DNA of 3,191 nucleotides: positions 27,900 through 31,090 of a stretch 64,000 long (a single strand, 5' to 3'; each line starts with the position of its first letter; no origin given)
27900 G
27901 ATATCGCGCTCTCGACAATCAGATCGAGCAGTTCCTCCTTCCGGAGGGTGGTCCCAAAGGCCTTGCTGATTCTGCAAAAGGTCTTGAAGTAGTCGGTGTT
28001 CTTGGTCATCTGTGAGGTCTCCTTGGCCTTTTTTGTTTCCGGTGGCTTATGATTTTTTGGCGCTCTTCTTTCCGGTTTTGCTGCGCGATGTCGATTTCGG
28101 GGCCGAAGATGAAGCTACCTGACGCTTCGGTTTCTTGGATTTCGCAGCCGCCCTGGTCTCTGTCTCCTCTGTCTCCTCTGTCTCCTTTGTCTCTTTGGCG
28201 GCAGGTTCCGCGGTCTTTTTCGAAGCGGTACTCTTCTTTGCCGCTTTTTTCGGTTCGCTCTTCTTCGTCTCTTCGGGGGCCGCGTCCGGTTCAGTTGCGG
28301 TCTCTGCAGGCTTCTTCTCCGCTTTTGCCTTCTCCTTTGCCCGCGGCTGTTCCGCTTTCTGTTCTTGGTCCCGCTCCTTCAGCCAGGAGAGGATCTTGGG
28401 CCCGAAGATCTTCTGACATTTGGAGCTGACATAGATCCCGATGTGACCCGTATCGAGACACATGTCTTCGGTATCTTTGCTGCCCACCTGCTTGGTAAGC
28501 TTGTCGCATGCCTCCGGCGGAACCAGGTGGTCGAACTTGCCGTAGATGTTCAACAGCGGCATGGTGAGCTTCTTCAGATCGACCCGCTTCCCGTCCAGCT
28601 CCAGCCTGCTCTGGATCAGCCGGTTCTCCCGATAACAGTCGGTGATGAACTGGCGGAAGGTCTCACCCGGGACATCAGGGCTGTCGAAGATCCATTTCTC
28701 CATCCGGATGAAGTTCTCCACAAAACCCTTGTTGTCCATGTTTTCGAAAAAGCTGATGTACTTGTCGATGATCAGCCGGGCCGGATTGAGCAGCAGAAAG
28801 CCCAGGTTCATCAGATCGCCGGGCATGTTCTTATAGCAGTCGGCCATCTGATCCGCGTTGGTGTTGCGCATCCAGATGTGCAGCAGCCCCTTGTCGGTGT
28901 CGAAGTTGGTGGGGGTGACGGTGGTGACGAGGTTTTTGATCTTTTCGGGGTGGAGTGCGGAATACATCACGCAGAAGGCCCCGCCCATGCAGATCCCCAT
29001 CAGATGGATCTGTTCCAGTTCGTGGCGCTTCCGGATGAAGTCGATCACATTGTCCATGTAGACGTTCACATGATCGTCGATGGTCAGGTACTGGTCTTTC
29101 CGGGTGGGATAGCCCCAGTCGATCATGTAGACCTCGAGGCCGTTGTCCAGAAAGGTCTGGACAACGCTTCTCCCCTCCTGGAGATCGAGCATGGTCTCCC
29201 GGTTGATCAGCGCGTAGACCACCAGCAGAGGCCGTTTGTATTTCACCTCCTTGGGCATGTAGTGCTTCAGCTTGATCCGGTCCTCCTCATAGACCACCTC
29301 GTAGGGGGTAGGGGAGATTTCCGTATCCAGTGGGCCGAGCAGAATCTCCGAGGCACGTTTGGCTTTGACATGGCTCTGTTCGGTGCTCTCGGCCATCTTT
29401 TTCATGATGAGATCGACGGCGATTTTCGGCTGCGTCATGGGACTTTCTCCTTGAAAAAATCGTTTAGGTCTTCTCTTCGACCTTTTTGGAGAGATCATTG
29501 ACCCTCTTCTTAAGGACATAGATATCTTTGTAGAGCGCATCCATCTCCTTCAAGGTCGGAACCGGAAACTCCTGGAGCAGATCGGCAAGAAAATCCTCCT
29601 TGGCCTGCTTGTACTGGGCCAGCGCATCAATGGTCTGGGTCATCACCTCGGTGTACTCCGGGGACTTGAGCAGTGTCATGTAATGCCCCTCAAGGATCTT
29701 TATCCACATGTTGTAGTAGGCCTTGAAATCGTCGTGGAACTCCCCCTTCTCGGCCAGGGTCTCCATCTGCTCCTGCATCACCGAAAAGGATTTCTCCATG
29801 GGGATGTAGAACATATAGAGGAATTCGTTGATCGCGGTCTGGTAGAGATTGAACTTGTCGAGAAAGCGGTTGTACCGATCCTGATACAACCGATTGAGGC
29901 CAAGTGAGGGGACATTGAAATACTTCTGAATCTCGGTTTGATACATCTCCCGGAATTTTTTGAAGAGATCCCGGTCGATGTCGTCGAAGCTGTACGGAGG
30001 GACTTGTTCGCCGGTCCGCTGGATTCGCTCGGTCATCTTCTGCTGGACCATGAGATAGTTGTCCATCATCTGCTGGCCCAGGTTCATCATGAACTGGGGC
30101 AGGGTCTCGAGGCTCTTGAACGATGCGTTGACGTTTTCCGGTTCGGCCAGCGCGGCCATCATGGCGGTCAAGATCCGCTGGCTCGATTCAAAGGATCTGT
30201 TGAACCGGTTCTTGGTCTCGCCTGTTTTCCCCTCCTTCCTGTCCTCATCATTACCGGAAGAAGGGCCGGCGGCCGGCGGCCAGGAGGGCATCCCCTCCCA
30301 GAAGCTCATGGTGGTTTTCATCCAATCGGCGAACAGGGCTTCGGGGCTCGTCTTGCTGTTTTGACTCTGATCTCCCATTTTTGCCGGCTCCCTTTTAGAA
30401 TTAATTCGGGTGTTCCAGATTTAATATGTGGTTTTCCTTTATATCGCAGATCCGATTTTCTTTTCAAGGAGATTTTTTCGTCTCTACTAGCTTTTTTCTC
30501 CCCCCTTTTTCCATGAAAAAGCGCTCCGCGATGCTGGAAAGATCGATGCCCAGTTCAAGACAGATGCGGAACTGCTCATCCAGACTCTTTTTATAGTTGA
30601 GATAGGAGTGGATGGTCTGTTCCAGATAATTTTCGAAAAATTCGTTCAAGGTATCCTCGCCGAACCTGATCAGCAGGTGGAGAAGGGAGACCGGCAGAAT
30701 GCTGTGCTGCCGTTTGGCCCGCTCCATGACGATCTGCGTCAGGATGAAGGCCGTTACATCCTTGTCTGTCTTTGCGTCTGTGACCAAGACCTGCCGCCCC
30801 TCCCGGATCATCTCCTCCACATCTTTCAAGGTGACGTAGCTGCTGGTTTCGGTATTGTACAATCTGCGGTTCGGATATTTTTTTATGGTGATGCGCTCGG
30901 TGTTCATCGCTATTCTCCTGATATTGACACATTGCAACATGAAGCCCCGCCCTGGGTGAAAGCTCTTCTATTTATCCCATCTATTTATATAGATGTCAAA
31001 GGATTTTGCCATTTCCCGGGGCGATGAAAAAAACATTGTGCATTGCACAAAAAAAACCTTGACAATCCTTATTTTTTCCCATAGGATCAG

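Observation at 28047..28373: PhaC synthase fused to a histone-H1-like Lys/Ala/Pro/Glu-rich tail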

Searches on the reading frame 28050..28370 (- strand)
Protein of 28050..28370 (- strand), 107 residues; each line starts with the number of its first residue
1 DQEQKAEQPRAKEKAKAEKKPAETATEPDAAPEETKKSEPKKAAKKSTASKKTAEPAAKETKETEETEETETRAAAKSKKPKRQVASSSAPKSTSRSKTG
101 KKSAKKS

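Call 16: search_protein_families(library=ncbifam, proteins=[window:28050-28370:-], max_evalue=1)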
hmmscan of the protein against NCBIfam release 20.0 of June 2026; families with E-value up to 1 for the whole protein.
window:28050-28370:- (107 aa): 0 families

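Call 17: search_protein_families(library=pfam, proteins=[window:28050-28370:-], max_evalue=10)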
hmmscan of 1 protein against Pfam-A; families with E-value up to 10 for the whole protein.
window:28050-28370:- (107 aa): 0 families

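Call 39: search_protein_families(library=ncbifam, alignment_id=A4, max_evalue=1)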
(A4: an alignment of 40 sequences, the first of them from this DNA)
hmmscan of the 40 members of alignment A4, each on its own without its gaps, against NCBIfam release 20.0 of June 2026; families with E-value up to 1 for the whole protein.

A. member 1, seq(107 aa): 0 families

B. families by the number of members that match (of 40 scanned): 7 families
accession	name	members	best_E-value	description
NF038052.1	histone_lik_HC2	2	0.0015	histone H1-like DNA-binding protein Hc2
NF050153.2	Rv3852_fam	2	0.034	Rv3852 family protein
NF038053.1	hist_H1_lk_Burk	1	2e-05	histone H1-like DNA-binding protein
TIGR01557.1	myb_SHAQKYF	1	0.0092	myb-like DNA-binding domain, SHAQKYF class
NF011830.0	PRK15302.1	1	0.069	hypothetical protein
NF011521.0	PRK14960.1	1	0.5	DNA polymerase III subunit gamma/tau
TIGR03657.1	IsdB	1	0.95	heme uptake protein IsdB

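Call 40: search_protein_families(library=pfam, alignment_id=A4, max_evalue=1)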
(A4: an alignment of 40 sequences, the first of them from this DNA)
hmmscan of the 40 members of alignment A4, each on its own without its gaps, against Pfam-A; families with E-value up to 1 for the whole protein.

A. member 1, seq(107 aa): 0 families

B. families by the number of members that match (of 40 scanned): 6 families
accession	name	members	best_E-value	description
PF07382.16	HC2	2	0.011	Histone H1-like nucleoprotein HC2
PF15241.11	Cylicin_N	1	0.019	Cylicin N-terminus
PF16635.10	APC_u14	1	0.055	Unstructured region on APC between SAMP and APC_crr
PF15905.10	HMMR_N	1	0.41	Hyaluronan mediated motility receptor N-terminal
PF16249.12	DUF4906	1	0.45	Domain of unknown function (DUF4906)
PF14797.11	SEEEED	1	0.85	Serine-rich region of AP3B1, clathrin-adaptor complex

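Call 50: search_solved_structures(query=window:28050-28370:-, max_evalue=10)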
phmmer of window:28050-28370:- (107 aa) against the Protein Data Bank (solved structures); distinct sequences matched with E-value up to 10: 0.

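Call 59: find_homologous_proteins(query=window:28050-28370:-, max_evalue=0.001)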
Query window:28050-28370:-: 1188 candidates shared short words with the query, none scored E <= 0.001.

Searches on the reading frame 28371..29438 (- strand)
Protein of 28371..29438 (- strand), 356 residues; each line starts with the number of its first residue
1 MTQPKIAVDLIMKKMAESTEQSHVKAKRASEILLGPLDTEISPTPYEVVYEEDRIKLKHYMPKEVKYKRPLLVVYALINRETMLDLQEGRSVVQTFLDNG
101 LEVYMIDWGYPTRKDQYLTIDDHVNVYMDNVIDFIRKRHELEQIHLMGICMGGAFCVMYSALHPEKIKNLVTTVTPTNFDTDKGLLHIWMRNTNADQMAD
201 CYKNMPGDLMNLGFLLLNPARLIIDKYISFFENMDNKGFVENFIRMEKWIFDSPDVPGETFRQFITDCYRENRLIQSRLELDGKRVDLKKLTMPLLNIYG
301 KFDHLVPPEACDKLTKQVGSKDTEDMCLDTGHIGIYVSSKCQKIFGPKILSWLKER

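Call 18: search_protein_representatives(protein=window:28371-29438:-)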
Query: 356 residues. Proteins with E-value up to 0.001 (for the whole library): 5216; up to 1e-10: 2865; up to 1e-30: 545. The best 150 are listed.
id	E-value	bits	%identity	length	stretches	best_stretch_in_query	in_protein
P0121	2.7e-176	602.2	71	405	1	2-356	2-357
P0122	1.6e-125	435.3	69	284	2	1-170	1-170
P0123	6.3e-123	426.7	57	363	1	36-354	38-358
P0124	5.2e-109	380.9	63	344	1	1-261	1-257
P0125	5.2e-101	354.6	47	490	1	36-356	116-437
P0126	6.9e-96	337.8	46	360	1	26-354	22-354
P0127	6.9e-95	334.5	46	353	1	31-356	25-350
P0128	1.9e-94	333.1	47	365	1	36-356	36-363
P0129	1.3e-88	313.9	42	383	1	36-354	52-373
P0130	3.0e-87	309.4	42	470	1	28-355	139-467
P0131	4.4e-87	308.8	44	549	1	23-356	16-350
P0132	5.6e-87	308.5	45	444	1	25-355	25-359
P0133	9.3e-87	307.8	44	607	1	40-356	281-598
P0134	1.8e-86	306.8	43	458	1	38-355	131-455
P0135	1.4e-84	300.6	44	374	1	35-356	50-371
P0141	3.0e-81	289.7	40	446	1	28-356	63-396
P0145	9.4e-78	278.1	40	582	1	29-356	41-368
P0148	7.3e-77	275.2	38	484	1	25-355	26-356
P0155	1.3e-74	267.8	38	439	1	40-355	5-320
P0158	4.9e-74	265.9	38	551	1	37-355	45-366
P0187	6.5e-66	239.2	36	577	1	12-354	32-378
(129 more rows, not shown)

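Call 20: search_protein_families(library=pfam, proteins=[P0131, P0132, P0148, P0155, P0158, P0145, P0187, P0141], max_evalue=0.01)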
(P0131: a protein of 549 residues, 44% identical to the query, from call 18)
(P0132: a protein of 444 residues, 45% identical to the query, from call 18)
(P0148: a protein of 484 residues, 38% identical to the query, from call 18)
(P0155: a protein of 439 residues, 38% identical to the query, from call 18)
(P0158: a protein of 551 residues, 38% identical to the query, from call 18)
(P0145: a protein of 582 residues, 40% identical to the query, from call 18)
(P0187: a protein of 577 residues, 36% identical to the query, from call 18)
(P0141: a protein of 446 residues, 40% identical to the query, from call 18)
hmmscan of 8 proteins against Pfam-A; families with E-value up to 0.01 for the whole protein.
P0131 (549 aa): 10 families
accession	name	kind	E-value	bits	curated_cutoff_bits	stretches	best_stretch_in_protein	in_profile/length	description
PF00561.26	Abhydrolase_1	-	1.4e-20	74.5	25.8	1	83-331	16-243/245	alpha/beta hydrolase fold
PF12146.15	Hydrolase_4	-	3.5e-08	33.5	27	1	90-325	27-230/239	Serine aminopeptidase, S33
PF07167.19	PhaC_N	-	5.7e-08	33.1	23.7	1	10-88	92-171/173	Poly-beta-hydroxybutyrate polymerase (PhaC) N-terminus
PF06850.17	PHB_depo_C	-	1.3e-07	31.7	27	1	249-349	96-201/203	PHB de-polymerase C-terminus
PF11339.14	DUF3141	-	1.4e-05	24.4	29.7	1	198-303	210-315/582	Protein of unknown function (DUF3141)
PF14520.12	HHH_5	-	5e-05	24.1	27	1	487-528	2-43/57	Helix-hairpin-helix domain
PF02089.21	Palm_thioest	-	0.00012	22.3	26.8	1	79-170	16-109/254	Palmitoyl protein thioesterase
PF01738.24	DLH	-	0.00066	19.8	21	0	117-157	76-118/217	Dienelactone hydrolase family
PF03959.19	FSH1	-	0.001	19.2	21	0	281-327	155-200/211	Serine hydrolase (FSH1)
PF08840.17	BAAT_C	-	0.0062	17.1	20.9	0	121-174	5-59/210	BAAT / Acyl-CoA thioester hydrolase C terminal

P0132 (444 aa): 7 families
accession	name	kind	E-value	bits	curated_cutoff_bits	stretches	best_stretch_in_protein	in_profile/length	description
PF00561.26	Abhydrolase_1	-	2.6e-24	86.7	25.8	1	71-339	1-241/245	alpha/beta hydrolase fold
PF12146.15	Hydrolase_4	-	7e-13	48.9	27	1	94-334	23-229/239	Serine aminopeptidase, S33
PF11339.14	DUF3141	-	2.4e-08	33.5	29.7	1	230-315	233-317/582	Protein of unknown function (DUF3141)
PF07167.19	PhaC_N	-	4.6e-08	33.4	23.7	1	40-96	116-171/173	Poly-beta-hydroxybutyrate polymerase (PhaC) N-terminus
PF14520.12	HHH_5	-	2.5e-06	28.3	27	1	392-442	5-55/57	Helix-hairpin-helix domain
PF06850.17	PHB_depo_C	-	1.7e-05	24.8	27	1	257-359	94-201/203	PHB de-polymerase C-terminus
PF01738.24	DLH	-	0.00024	21.2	21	0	142-169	95-121/217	Dienelactone hydrolase family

P0148 (484 aa): 8 families
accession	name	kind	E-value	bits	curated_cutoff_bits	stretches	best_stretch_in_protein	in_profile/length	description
PF00561.26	Abhydrolase_1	-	1.2e-18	68.1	25.8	1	71-335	2-240/245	alpha/beta hydrolase fold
PF07167.19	PhaC_N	-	1.9e-10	41.2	23.7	1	40-95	115-171/173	Poly-beta-hydroxybutyrate polymerase (PhaC) N-terminus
PF14520.12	HHH_5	-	8.7e-09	36.2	27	1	433-477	5-49/57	Helix-hairpin-helix domain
PF11339.14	DUF3141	-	1.7e-07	30.7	29.7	1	204-343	210-358/582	Protein of unknown function (DUF3141)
PF12146.15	Hydrolase_4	-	1.9e-06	27.8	27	1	93-194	23-133/239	Serine aminopeptidase, S33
PF06850.17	PHB_depo_C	-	4.1e-06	26.8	27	1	254-355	94-200/203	PHB de-polymerase C-terminus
PF01738.24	DLH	-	3.3e-05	24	21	1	133-164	85-118/217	Dienelactone hydrolase family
PF03959.19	FSH1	-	0.0031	17.7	21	0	290-334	157-200/211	Serine hydrolase (FSH1)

P0155 (439 aa): 7 families
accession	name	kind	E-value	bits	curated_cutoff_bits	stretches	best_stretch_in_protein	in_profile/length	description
PF00561.26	Abhydrolase_1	-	5.8e-15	56.1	25.8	1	35-293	2-236/245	alpha/beta hydrolase fold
PF07167.19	PhaC_N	-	1.2e-09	38.6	23.7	1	5-59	116-171/173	Poly-beta-hydroxybutyrate polymerase (PhaC) N-terminus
PF14520.12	HHH_5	-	3.4e-09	37.5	27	1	386-438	3-55/57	Helix-hairpin-helix domain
PF12146.15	Hydrolase_4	-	5.1e-08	32.9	27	1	57-140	23-109/239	Serine aminopeptidase, S33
PF11339.14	DUF3141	-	3.5e-06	26.4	29.7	1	174-276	216-317/582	Protein of unknown function (DUF3141)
PF06850.17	PHB_depo_C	-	0.0016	18.4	27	1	218-319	94-200/203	PHB de-polymerase C-terminus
PF01738.24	DLH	-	0.0022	18.1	21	1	87-132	75-122/217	Dienelactone hydrolase family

P0158 (551 aa): 6 families
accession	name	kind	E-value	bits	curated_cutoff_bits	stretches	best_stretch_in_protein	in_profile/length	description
PF00561.26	Abhydrolase_1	-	2.6e-17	63.7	25.8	1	94-328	14-224/245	alpha/beta hydrolase fold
PF07167.19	PhaC_N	-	2.1e-13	50.8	23.7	1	31-103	95-171/173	Poly-beta-hydroxybutyrate polymerase (PhaC) N-terminus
PF12146.15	Hydrolase_4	-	3.3e-11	43.4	27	1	101-341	23-229/239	Serine aminopeptidase, S33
PF14520.12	HHH_5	-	4.5e-08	33.9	27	1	485-538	3-56/57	Helix-hairpin-helix domain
PF06850.17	PHB_depo_C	-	0.0001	22.3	27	1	263-364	93-199/203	PHB de-polymerase C-terminus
PF01738.24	DLH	-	0.00071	19.7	21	0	133-178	77-123/217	Dienelactone hydrolase family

P0145 (582 aa): 7 families
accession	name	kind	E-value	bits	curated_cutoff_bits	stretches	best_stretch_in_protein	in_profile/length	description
PF00561.26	Abhydrolase_1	-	7e-15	55.8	25.8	1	82-346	2-240/245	alpha/beta hydrolase fold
PF11339.14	DUF3141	-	3.4e-11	42.9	29.7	1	215-351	210-355/582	Protein of unknown function (DUF3141)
PF07167.19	PhaC_N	-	3.7e-09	37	23.7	1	51-106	115-171/173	Poly-beta-hydroxybutyrate polymerase (PhaC) N-terminus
PF12146.15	Hydrolase_4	-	2.1e-07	31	27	1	104-194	23-116/239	Serine aminopeptidase, S33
PF06850.17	PHB_depo_C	-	1.1e-05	25.5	27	1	265-365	94-199/203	PHB de-polymerase C-terminus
PF01738.24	DLH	-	0.0014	18.7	21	0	153-176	96-119/217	Dienelactone hydrolase family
PF14520.12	HHH_5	-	0.0032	18.4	27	1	531-578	5-52/57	Helix-hairpin-helix domain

P0187 (577 aa): 8 families
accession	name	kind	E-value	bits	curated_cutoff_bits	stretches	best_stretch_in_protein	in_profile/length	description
PF00561.26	Abhydrolase_1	-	5.5e-20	72.5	25.8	1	92-359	2-241/245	alpha/beta hydrolase fold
PF00027.35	cNMP_binding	-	2.3e-13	50.4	27.5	1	448-534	2-88/89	Cyclic nucleotide-binding domain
PF11339.14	DUF3141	-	8.4e-11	41.6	29.7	1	155-338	131-320/582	Protein of unknown function (DUF3141)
PF12146.15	Hydrolase_4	-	1.8e-07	31.2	27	1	114-200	23-112/239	Serine aminopeptidase, S33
PF07167.19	PhaC_N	-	2.3e-07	31.1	23.7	1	44-116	99-171/173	Poly-beta-hydroxybutyrate polymerase (PhaC) N-terminus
PF06850.17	PHB_depo_C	-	2.8e-06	27.4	27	1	285-378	102-200/203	PHB de-polymerase C-terminus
PF01738.24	DLH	-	0.0009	19.3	21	0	153-185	84-118/217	Dienelactone hydrolase family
PF12695.13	Abhydrolase_5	-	0.0056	16.9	27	0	151-197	44-89/164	Alpha/beta hydrolase family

P0141 (446 aa): 8 families
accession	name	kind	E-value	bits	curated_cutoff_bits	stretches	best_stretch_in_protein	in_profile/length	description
PF00561.26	Abhydrolase_1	-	1.2e-22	81.2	25.8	1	108-375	2-241/245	alpha/beta hydrolase fold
PF12146.15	Hydrolase_4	-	4.9e-14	52.6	27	2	130-221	23-117/239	Serine aminopeptidase, S33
PF11339.14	DUF3141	-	1.1e-07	31.2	29.7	1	129-352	91-318/582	Protein of unknown function (DUF3141)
PF07167.19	PhaC_N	-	6.4e-07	29.7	23.7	1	75-132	116-171/173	Poly-beta-hydroxybutyrate polymerase (PhaC) N-terminus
PF03959.19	FSH1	-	2.8e-05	24.3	21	1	328-373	156-200/211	Serine hydrolase (FSH1)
PF06850.17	PHB_depo_C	-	3.1e-05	24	27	1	294-395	95-201/203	PHB de-polymerase C-terminus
PF01738.24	DLH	-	0.00023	21.3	21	0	178-207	95-123/217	Dienelactone hydrolase family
PF00756.26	Esterase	-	0.0021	18.3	22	1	150-215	83-150/251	Putative esterase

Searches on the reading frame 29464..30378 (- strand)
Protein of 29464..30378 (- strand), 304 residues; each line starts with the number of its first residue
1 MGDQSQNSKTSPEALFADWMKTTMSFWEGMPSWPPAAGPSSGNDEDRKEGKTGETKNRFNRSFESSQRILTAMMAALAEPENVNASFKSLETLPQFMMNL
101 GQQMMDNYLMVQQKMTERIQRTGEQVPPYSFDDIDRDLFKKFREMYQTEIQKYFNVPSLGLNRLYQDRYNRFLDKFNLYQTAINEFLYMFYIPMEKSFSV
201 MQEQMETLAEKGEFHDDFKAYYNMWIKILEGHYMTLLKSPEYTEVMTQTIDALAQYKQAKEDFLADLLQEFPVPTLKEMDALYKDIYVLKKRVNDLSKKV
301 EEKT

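Call 3: search_protein_families(library=pfam, proteins=[window:29464-30378:-], max_evalue=0.01)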
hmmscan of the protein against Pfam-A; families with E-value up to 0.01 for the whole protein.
window:29464-30378:- (304 aa): 2 families
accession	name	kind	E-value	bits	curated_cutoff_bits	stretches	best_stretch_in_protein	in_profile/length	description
PF09712.15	PHA_synth_III_E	-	1.5e-26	93.9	25.7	1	27-296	30-310/311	Poly(R)-hydroxyalkanoic acid synthase subunit (PHA_synth_III_E)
PF02847.23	MA3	-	0.0084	16.5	23.2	0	94-142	53-103/113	MA3 domain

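Call 16: search_protein_families(library=ncbifam, proteins=[window:29464-30378:-], max_evalue=1)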
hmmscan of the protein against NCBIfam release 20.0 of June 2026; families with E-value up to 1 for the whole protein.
window:29464-30378:- (304 aa): 3 families
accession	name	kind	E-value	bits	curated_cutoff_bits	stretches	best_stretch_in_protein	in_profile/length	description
TIGR01834.1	PHA_synth_III_E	subfamily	1.6e-24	87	154.95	1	57-302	61-318/324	class III poly(R)-hydroxyalkanoic acid synthase subunit PhaE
TIGR01837.1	PHA_granule_1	subfamily_domain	0.00064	19.8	94.7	1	244-298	63-117/118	poly(hydroxyalkanoate) granule-associated protein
TIGR02132.1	phaR_Bmeg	equivalog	0.19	11.6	148.4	1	224-303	23-98/189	polyhydroxyalkanoic acid synthase subunit PhaR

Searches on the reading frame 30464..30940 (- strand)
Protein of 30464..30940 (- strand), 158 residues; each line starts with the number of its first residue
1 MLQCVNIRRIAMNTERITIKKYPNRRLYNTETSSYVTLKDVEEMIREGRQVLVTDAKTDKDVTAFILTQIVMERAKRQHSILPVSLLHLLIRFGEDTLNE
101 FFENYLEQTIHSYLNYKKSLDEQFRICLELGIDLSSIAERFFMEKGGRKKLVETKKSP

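Call 3: search_protein_families(library=pfam, proteins=[window:30464-30940:-], max_evalue=0.01)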
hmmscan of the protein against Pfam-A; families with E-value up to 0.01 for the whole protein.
window:30464-30940:- (158 aa): 3 families
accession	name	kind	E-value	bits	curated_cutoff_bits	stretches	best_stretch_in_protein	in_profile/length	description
PF07879.16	PHB_acc_N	-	1.5e-27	95.9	25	1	18-77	1-60/61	PHB/PHA accumulation regulator DNA-binding domain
PF05233.18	PHB_acc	-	0.005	17.3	27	1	82-114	1-33/40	PHB accumulation regulatory domain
PF12781.13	AAA_9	-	0.0087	15.6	27.4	0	19-72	41-96/222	ATP-binding dynein motor region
